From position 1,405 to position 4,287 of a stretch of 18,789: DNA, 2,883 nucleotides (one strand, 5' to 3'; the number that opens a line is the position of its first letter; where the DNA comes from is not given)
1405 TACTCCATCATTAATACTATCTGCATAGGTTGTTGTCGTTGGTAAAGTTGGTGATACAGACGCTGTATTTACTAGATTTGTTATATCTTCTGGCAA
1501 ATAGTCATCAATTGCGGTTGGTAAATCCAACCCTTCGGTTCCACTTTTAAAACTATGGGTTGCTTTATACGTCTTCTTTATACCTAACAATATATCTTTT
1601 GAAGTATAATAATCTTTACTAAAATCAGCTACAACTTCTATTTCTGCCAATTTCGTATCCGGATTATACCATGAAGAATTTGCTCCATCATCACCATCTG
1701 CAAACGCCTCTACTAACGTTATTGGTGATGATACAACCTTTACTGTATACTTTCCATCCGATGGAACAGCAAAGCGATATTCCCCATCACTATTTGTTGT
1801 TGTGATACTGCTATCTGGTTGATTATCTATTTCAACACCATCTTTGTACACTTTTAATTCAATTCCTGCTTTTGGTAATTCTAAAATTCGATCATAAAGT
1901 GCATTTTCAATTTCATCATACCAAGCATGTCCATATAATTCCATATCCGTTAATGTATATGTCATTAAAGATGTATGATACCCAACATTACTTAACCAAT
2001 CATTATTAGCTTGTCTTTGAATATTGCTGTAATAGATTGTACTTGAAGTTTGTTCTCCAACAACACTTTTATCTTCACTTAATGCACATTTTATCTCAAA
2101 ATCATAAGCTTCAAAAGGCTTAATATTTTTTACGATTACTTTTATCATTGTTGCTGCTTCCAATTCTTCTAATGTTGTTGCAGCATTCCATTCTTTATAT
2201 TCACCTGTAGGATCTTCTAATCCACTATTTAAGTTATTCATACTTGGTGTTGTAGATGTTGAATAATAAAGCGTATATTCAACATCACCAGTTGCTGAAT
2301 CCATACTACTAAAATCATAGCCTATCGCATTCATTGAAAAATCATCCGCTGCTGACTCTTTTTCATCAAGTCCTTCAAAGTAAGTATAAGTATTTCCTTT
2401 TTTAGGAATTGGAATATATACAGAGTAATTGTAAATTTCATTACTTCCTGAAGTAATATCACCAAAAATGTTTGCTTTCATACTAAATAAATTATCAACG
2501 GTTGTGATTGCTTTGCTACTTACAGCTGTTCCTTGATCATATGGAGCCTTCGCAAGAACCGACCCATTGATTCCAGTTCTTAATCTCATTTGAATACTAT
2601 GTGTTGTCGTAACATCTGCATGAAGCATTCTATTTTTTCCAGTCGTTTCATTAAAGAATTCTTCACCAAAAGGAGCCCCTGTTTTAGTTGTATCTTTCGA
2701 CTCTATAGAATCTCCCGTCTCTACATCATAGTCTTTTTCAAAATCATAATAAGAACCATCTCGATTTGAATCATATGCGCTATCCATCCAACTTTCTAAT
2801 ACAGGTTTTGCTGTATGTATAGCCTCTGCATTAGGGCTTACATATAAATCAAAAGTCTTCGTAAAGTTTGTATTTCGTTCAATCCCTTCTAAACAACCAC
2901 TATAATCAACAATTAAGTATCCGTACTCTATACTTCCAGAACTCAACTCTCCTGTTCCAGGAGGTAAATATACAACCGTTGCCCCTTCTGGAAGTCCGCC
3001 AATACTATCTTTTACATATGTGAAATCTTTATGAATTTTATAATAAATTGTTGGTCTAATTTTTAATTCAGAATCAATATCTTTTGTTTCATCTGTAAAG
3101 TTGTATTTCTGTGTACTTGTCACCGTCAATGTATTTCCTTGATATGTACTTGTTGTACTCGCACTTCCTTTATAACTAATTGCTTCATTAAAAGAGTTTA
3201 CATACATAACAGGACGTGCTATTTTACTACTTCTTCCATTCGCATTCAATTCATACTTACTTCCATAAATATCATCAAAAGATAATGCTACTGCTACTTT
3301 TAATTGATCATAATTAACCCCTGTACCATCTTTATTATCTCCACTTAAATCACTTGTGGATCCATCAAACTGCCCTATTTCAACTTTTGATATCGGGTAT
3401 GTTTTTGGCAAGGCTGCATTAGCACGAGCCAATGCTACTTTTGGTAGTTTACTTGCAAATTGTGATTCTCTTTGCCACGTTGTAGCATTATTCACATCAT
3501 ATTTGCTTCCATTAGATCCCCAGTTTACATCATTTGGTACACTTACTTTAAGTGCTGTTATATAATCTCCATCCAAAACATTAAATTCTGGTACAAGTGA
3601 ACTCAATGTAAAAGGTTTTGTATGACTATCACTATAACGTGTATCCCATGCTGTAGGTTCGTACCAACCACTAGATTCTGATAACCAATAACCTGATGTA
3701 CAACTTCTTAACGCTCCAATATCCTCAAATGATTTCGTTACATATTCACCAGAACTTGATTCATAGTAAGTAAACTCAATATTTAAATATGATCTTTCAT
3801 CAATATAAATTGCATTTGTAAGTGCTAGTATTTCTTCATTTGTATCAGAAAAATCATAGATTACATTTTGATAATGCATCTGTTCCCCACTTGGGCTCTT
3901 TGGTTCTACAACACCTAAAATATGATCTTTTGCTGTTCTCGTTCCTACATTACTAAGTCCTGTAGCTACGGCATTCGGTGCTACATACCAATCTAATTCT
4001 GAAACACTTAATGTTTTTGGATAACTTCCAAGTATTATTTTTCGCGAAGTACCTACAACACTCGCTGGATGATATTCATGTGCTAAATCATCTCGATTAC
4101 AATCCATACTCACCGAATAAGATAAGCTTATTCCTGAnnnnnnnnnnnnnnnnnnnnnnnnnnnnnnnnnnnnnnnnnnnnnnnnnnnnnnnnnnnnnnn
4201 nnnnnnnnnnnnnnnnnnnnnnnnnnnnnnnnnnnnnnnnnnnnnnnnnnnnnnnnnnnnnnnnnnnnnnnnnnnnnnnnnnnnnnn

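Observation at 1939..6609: A ~1550-aa N-terminal region of the giant wall-anchored protein with no family signature I can recognise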

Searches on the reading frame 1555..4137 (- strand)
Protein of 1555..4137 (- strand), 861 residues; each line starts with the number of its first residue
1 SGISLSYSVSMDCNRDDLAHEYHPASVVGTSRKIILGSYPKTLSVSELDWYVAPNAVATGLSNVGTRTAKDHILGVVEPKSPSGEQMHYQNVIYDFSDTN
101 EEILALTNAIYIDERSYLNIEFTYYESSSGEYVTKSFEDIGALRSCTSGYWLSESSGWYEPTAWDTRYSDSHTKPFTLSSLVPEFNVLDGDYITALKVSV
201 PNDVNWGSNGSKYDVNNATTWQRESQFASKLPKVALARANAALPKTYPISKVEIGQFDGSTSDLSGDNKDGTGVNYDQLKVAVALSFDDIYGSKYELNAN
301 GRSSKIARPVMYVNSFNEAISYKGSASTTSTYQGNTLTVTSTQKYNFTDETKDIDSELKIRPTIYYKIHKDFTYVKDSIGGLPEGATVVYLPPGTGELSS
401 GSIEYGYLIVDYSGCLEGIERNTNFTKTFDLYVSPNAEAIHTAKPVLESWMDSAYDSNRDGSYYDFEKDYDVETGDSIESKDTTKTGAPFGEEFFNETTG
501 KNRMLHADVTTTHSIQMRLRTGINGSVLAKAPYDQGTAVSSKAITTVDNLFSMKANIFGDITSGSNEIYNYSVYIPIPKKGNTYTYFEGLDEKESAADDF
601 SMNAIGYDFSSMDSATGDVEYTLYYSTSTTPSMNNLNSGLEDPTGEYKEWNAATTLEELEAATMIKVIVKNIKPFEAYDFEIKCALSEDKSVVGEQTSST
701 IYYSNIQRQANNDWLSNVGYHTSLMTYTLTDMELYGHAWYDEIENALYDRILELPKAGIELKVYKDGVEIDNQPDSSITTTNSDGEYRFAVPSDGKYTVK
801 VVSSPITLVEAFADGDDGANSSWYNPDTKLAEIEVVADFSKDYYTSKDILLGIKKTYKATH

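Call 48: predict_structure(alignment_id=A3)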
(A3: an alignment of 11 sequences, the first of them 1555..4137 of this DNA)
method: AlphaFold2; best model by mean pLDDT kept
length: 861 residues; sequences in the alignment: 11
mean_pLDDT: 65.2   pTM: 0.59
mean pLDDT of the five models: 65.2, 64.7, 64.1, 63.1, 61.1
residues with pLDDT >= 90: 92; 70-90: 355; 50-70: 152; < 50: 262
segments of 3 or more residues with pLDDT < 50: 1-36, 56-69, 140-182, 203-229, 257-267, 454-472, 474-487, 490-502, 632-635, 637-645, 712-717, 741-753, 805-828, 839-861
pLDDT, mean of each block of 10 residues (from residue 1): 32 35 31 47 78 52 37 80 60 89 84 66 78 72 33 30 28 34 52 83 43 36 41 77 72 59 47 69 85 85 76 76 81 89 74 54 85 89 79 74 86 65 79 85 87 46 34 42 46 37 66 78 83 84 80 87 72 89 80 89 91 74 81 44 63 88 88 83 90 89 73 51 88 70 43 61 83 63 72 81 52 29 36 56 30 20 20
secondary structure, 60 per line:
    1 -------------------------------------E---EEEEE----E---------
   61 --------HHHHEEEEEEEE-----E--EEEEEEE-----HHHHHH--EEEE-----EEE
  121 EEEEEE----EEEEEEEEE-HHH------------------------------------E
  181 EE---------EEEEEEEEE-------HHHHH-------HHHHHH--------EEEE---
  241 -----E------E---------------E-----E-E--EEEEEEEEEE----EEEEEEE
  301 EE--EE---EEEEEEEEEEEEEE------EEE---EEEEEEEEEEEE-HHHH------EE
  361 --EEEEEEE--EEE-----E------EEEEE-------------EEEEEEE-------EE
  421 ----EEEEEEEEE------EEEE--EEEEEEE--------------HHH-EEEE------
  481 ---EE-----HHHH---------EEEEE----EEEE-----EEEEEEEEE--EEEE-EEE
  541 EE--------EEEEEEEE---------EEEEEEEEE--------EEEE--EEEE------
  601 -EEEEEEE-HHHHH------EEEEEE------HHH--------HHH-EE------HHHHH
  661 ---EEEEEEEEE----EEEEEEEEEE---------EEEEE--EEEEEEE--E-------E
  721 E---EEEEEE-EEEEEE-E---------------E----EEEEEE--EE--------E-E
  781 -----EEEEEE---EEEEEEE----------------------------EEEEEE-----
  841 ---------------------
elements in order (helices of 4 or more, strands of 3 or more residues): E42-46 H69-72 E73-80 E89-95 H101-106 E109-112 E118-126 E131-139 E180-182 E192-200 H208-212 H220-225 E234-237 E280-289 E294-302 E310-323 E330-332 E336-347 H349-352 E363-369 E372-374 E387-391 E405-411 E425-433 E440-443 E446-452 E471-474 H491-494 E504-508 E513-516 E522-530 E533-536 E538-542 E551-558 E568-576 E585-588 E591-594 E602-608 H610-614 E621-626 H656-660 E664-672 E677-686 E696-700 E703-709 E725-730 E732-737 E760-765 E786-791 E795-801 E830-835

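Call 51: fold_search(model_id=the predicted structure, library=pdb)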
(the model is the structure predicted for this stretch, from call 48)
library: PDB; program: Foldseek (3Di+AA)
matches with E <= 10: 1057; with E <= 0.001: 95
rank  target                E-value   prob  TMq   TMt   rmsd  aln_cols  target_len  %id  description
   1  4mmz_A                1.6e-12  1.00  0.14  0.14  23.5       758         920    8  Integrin AlphaVBeta3 ectodomain bound to an antagonistic tenth domain of Fibronectin (released 2014-03-26)
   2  6avu_A                3.4e-12  1.00  0.15  0.14  20.7       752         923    8  Human alpha-V beta-3 Integrin (open conformation) in complex with the therapeutic antibody LM609 (released 2017-11-01)
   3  6avq_A                3.8e-12  1.00  0.15  0.14  23.7       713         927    8  The Therapeutic Antibody LM609 Selectively Inhibits Ligand Binding to Human alpha-V beta-3 Integrin via Steric Hindran (released 2017-11-01)
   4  8t2v_A                4.2e-12  1.00  0.16  0.14  23.7       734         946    6  Cryo-EM Structures of Full-length Integrin alphaIIbbeta3 in Native Lipids (released 2023-07-26)
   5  8xen_A                9.2e-12  1.00  0.18  0.17  21.0       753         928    7  Cryo-EM structure of integrin ITGAV/ITGB3 complex, conformation 4 (released 2024-12-18)
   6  4g1e_A                1.8e-11  1.00  0.15  0.13  23.7       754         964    8  Crystal structure of integrin alpha V beta 3 with coil-coiled tag. (released 2012-12-12)
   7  4mmx_A                2.1e-11  1.00  0.15  0.14  23.6       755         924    8  Integrin AlphaVBeta3 ectodomain bound to the tenth domain of Fibronectin (released 2014-03-26)
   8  3fcs_A                3.6e-11  1.00  0.15  0.15  23.5       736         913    7  Structure of complete ectodomain of integrin aIIBb3 (released 2009-01-20)
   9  6avr_A                6.0e-11  1.00  0.16  0.15  23.6       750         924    8  Human alpha-V beta-3 Integrin (intermediate conformation) in complex with the therapeutic antibody LM609 (released 2017-11-01)
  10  3fcs_C                9.7e-11  1.00  0.15  0.15  22.5       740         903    6  Structure of complete ectodomain of integrin aIIBb3 (released 2009-01-20)
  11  1jv2_A                9.7e-11  1.00  0.15  0.14  23.0       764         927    8  CRYSTAL STRUCTURE OF THE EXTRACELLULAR SEGMENT OF INTEGRIN ALPHAVBETA3 (released 2001-10-17)
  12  4o02_A                1.0e-10  1.00  0.13  0.13  23.4       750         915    8  AlphaVBeta3 integrin in complex with monoclonal antibody FAB fragment. (released 2014-04-02)
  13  8xf6_A                2.0e-10  1.00  0.15  0.15  21.8       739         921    8  Cryo-EM structure of integrin ITGAV, ITGB3 and Cilengitide TFA complex, conformation 2 (released 2024-12-18)
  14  4jdz_A                2.5e-10  1.00  0.20  0.32  13.7       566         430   10  Structures of SdrD from Staphylococcus aureus reveal the molecular mechanism of how the cell surface receptors recogni (released 2013-06-19)
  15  8xer_A                2.9e-10  1.00  0.15  0.14  23.4       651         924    9  Cryo-EM structure of integrin ITGAV, ITGB3 and Cilengitide TFA complex, conformation 1 (released 2024-12-18)
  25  4jdz_B                6.7e-09  1.00  0.18  0.30  15.8       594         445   10  Structures of SdrD from Staphylococcus aureus reveal the molecular mechanism of how the cell surface receptors recogni (released 2013-06-19)
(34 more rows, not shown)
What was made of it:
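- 1579..1977 (-): SdrD-B/CnaB-like domain (aa ~1580-1712) at the head-stalk junction. Foldseek matches SdrD N2N3-B1 (4jdz) and UafA (call 51).
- Closest known: MSCRAMMs of the Clf-Sdr family. Same: These are the best target-normalised Foldseek matches, with TMt 0.30-0.42 (call 51).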

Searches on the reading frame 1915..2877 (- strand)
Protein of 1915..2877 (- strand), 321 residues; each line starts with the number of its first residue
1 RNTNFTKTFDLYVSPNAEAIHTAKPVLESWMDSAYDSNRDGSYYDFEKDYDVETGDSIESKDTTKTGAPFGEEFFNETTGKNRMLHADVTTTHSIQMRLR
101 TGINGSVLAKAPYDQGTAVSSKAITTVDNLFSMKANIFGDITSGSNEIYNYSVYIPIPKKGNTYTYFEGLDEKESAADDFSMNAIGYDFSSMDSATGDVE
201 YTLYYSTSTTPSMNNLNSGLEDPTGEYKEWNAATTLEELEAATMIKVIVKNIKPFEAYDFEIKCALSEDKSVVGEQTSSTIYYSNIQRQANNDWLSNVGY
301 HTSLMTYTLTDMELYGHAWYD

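Call 72: find_homologous_proteins(query=window:1915-2877:-, max_evalue=0.001)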
Query window:1915-2877:-: 1400 candidates shared short words with the query, none scored E <= 0.001.
